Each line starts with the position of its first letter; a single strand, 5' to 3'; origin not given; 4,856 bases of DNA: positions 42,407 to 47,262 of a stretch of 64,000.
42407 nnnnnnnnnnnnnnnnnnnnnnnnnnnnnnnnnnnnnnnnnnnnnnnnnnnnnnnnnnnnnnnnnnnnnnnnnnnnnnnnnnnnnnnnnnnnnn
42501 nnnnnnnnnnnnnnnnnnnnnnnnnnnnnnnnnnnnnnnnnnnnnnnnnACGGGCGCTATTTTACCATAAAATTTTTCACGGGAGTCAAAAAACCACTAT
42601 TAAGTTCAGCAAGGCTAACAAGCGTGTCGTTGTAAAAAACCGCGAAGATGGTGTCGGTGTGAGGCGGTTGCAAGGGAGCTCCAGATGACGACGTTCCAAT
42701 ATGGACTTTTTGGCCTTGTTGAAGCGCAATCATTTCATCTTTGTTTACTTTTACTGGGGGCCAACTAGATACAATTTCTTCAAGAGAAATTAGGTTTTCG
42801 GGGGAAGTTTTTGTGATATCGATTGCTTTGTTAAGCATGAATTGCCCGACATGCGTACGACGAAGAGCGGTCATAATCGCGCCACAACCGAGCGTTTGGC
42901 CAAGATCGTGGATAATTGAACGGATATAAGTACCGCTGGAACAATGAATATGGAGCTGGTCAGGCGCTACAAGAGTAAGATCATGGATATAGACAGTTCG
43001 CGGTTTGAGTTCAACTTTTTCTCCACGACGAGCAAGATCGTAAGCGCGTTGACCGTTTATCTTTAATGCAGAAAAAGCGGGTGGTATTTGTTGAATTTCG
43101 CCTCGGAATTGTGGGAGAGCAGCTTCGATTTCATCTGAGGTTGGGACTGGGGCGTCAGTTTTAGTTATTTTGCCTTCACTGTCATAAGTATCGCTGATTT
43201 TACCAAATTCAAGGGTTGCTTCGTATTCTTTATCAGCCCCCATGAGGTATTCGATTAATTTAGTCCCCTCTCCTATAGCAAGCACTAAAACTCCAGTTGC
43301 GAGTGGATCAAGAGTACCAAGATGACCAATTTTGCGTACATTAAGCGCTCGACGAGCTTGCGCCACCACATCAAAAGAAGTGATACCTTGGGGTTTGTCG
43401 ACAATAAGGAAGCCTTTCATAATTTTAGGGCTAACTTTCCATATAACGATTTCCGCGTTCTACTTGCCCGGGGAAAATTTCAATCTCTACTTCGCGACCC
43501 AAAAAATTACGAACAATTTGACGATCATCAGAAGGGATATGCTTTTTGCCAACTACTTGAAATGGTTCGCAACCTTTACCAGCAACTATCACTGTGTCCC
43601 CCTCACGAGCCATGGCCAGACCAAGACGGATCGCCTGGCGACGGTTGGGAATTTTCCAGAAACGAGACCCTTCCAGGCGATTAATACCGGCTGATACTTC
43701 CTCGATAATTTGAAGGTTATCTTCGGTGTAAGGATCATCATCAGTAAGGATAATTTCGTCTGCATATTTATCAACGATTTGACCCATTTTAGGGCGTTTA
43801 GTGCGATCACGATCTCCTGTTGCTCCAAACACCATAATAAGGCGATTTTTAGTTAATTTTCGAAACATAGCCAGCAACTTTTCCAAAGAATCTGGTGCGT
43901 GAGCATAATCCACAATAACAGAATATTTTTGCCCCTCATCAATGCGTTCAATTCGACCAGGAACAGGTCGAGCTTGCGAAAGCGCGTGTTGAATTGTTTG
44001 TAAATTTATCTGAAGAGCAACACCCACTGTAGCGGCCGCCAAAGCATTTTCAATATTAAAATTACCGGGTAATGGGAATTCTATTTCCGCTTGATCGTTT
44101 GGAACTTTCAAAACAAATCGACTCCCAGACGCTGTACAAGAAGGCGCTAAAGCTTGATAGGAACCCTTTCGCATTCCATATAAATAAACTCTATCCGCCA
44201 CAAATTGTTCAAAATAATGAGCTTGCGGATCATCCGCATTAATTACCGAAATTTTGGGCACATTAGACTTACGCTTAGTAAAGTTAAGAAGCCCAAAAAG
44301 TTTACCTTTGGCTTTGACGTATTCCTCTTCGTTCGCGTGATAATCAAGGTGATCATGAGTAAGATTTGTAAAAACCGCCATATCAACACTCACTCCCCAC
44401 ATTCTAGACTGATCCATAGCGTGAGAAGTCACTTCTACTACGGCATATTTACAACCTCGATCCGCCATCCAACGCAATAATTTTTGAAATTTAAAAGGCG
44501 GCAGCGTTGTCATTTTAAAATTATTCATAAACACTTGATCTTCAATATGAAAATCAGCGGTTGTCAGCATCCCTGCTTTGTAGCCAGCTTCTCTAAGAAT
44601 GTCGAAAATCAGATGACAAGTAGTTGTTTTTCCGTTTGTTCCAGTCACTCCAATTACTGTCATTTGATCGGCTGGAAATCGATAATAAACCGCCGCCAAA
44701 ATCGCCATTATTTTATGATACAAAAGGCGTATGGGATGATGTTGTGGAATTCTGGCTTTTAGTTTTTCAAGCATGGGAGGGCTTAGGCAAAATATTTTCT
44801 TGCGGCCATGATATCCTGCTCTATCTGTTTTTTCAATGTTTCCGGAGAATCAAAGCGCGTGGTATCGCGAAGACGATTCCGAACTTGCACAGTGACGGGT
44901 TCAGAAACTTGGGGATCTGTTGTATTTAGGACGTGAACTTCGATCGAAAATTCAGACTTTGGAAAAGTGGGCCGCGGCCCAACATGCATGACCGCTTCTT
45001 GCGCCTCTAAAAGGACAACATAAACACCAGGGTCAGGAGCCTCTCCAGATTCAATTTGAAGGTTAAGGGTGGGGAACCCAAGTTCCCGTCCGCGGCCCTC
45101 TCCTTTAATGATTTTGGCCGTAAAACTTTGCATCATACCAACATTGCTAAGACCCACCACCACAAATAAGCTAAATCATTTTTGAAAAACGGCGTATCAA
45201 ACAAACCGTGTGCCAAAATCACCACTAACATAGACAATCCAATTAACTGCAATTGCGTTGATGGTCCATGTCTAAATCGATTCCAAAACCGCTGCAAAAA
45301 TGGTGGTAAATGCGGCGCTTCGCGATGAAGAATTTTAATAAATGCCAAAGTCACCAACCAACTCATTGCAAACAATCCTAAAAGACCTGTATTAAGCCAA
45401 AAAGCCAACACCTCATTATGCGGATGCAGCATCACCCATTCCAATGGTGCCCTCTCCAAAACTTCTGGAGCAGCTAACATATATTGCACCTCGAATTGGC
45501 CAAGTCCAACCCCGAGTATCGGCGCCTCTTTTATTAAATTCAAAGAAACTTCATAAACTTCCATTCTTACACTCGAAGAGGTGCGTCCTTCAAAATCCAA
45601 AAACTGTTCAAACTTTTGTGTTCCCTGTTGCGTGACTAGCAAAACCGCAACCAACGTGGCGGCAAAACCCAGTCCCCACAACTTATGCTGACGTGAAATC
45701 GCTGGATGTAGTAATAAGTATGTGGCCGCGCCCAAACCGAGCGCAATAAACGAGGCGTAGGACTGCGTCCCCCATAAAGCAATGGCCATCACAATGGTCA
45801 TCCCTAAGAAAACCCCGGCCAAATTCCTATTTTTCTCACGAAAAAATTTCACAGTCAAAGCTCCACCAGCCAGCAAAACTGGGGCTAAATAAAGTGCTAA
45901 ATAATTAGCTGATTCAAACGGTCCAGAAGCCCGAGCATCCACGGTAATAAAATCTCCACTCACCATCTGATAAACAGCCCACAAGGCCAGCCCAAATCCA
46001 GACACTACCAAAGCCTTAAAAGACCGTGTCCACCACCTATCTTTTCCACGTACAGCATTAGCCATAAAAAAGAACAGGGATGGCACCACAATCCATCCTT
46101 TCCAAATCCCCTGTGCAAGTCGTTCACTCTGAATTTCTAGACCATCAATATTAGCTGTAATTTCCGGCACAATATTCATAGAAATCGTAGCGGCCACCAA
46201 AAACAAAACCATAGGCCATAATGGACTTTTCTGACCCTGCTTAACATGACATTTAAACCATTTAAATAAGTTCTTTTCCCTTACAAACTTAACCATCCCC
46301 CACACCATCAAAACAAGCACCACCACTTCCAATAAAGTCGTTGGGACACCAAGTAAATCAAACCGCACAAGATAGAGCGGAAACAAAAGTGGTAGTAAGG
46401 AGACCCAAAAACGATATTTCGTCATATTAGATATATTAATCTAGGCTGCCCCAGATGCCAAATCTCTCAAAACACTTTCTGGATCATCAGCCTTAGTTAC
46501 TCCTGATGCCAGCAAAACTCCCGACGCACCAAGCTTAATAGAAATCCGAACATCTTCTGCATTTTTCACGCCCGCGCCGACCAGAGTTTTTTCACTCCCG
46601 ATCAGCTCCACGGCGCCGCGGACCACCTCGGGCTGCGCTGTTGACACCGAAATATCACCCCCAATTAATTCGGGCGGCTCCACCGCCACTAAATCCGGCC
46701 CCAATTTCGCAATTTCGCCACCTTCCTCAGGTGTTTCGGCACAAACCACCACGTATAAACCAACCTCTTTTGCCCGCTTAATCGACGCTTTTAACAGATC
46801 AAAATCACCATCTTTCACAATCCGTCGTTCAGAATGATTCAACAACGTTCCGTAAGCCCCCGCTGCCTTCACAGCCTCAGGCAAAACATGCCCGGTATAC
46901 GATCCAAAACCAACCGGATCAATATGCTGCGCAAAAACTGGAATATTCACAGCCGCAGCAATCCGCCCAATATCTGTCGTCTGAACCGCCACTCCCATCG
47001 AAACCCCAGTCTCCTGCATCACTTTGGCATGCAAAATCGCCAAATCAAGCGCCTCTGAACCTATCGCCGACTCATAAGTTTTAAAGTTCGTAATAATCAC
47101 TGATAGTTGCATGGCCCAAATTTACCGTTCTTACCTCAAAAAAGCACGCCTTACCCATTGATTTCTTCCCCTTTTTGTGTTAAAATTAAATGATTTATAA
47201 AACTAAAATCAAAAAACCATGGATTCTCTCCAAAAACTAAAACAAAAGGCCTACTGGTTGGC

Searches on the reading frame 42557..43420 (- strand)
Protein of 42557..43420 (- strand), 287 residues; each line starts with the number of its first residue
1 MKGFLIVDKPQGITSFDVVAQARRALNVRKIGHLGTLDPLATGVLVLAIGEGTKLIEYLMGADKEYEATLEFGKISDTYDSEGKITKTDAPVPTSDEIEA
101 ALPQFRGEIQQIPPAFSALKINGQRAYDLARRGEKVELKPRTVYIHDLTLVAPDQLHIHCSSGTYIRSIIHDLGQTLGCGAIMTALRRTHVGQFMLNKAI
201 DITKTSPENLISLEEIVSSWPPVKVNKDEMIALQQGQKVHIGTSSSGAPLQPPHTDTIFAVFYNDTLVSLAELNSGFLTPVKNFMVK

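Call 11: search_protein_families(library=pfam, proteins=[window:42557-43420:-], max_evalue=0.001)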
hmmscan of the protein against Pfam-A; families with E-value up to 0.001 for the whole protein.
window:42557-43420:- (287 aa): 2 families
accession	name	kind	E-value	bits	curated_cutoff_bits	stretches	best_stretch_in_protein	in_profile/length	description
PF01509.24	TruB_N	-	5.4e-54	183.1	27.3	1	23-166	1-149/149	TruB family pseudouridylate synthase (N terminal domain)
PF16198.10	TruB_C_2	-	7.2e-11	42.5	29.3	1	167-200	1-34/66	tRNA pseudouridylate synthase B C-terminal domain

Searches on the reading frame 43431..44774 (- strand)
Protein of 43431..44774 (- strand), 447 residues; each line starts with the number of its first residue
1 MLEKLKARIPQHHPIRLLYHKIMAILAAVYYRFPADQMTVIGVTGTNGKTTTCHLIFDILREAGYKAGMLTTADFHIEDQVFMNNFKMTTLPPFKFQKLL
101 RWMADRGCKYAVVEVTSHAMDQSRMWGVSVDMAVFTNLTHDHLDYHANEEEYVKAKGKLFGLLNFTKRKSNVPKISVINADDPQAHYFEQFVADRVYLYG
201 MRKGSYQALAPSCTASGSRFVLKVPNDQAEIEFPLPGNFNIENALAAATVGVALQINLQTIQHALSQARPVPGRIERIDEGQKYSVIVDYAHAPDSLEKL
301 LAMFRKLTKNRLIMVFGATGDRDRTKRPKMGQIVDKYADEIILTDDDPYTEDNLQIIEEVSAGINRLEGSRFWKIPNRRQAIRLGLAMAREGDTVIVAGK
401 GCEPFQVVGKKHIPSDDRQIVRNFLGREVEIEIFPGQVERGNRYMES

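Call 11: search_protein_families(library=pfam, proteins=[window:43431-44774:-], max_evalue=0.001)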
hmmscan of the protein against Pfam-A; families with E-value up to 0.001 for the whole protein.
window:43431-44774:- (447 aa): 2 families
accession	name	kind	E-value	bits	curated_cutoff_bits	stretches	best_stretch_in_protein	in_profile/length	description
PF08245.18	Mur_ligase_M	-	5.6e-48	164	24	1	43-250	1-199/200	Mur ligase middle domain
PF02875.26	Mur_ligase_C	-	9e-32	111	28.4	1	273-401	1-127/127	Mur ligase, glutamate ligase domain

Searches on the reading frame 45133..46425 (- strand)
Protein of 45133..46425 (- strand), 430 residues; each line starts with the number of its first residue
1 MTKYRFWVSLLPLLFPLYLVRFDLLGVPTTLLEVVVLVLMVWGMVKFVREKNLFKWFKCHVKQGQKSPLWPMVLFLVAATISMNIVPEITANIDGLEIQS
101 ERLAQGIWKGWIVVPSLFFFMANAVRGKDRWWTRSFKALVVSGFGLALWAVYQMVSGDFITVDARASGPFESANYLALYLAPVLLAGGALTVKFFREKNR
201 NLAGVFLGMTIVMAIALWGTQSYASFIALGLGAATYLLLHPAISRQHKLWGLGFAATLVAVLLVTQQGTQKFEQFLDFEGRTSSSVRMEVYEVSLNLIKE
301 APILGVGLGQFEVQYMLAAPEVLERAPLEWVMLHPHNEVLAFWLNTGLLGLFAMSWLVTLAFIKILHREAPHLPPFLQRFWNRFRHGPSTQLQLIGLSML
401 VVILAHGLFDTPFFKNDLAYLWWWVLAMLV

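Call 11: search_protein_families(library=pfam, proteins=[window:45133-46425:-], max_evalue=0.001)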
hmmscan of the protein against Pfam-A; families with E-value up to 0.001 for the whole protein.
window:45133-46425:- (430 aa): 1 family
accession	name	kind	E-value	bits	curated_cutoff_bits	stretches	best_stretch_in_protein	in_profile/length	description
PF04932.20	Wzy_C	-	3e-20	73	31.7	1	210-353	3-147/149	O-Antigen ligase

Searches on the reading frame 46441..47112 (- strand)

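Call 11: search_protein_families(library=pfam, proteins=[window:46441-47112:-], max_evalue=0.001)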
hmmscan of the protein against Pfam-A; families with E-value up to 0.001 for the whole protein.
window:46441-47112:- (223 aa): 2 families
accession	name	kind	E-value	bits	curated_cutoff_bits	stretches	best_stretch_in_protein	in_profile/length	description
PF00121.24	TIM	-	6.3e-35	121.3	20.1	1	5-212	2-239/245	Triosephosphate isomerase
PF05690.20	ThiG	-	0.0001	22.2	23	1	177-215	179-217/247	Thiazole biosynthesis protein ThiG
